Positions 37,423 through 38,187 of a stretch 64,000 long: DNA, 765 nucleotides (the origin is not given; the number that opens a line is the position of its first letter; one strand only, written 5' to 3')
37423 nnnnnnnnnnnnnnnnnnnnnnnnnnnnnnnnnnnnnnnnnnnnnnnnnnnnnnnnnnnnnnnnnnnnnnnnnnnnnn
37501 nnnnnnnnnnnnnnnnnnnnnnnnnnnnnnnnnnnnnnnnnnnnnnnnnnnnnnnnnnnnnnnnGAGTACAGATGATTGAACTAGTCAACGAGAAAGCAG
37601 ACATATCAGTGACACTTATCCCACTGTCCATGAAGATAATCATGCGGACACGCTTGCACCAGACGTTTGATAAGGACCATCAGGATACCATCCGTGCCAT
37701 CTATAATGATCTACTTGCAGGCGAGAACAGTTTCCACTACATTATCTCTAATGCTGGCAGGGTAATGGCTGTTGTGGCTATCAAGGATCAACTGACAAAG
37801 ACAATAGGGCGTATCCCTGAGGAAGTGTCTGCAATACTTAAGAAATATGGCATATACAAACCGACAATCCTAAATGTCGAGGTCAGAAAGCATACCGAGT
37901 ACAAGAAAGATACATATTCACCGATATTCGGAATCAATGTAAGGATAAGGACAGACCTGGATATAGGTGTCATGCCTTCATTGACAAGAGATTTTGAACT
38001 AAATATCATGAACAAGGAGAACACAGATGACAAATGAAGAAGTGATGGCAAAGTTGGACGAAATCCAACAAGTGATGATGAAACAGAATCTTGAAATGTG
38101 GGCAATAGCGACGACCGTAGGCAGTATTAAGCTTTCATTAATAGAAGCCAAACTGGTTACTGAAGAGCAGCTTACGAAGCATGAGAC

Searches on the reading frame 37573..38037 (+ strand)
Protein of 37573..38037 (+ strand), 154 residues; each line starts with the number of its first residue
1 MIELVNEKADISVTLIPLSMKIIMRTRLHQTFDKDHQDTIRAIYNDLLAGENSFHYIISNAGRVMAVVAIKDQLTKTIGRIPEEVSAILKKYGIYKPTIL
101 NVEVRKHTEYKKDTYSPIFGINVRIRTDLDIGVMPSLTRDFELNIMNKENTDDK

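Call 71: search_protein_families(library=pfam, alignment_id=A4, max_evalue=0.001)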
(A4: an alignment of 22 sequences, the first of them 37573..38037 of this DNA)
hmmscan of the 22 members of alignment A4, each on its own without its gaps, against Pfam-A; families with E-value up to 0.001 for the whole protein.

A. member 1, window:37573-38037:+ (154 aa): 0 families

B. families by the number of members that match (of 22 scanned): 26 families (the first 25 are shown)
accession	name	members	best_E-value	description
PF00154.27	RecA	1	3.2e-29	recA bacterial DNA recombination protein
PF13177.12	DNA_pol3_delta2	1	3.2e-25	DNA polymerase III, delta subunit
PF08275.17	DNAG_N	1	6.2e-20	DNA primase catalytic core, N-terminal domain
PF18909.5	dGTP_diPhyd_N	1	2.3e-19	dATP/dGTP diphosphohydrolase, N-terminal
PF00692.24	dUTPase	1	7.3e-19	dUTPase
PF03796.21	DnaB_C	1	1.4e-14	DnaB-like helicase C terminal domain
PF13155.12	Toprim_2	1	1.5e-11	Toprim-like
PF00534.26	Glycos_transf_1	1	2.8e-11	Glycosyl transferases group 1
PF04098.21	Rad52_Rad22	1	3.4e-10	Rad52/22 family double-strand break repair protein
PF13662.12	Toprim_4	1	3.7e-09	Toprim domain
PF06745.19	ATPase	1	2.7e-08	KaiC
PF00004.35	AAA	1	8.2e-08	ATPase family associated with various cellular activities (AAA)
PF22769.1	DCD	1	9.6e-08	dCTP deaminase-like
PF01832.25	Glucosaminidase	1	1.5e-07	Mannosyl-glycoprotein endo-beta-N-acetylglucosaminidase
PF01751.28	Toprim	1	5.3e-07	Toprim domain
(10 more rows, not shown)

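Call 72: search_protein_families(library=pfam, proteins=[window:37573-38037:+], max_evalue=0.0001)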
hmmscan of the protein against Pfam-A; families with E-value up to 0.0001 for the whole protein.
window:37573-38037:+ (154 aa): 0 families
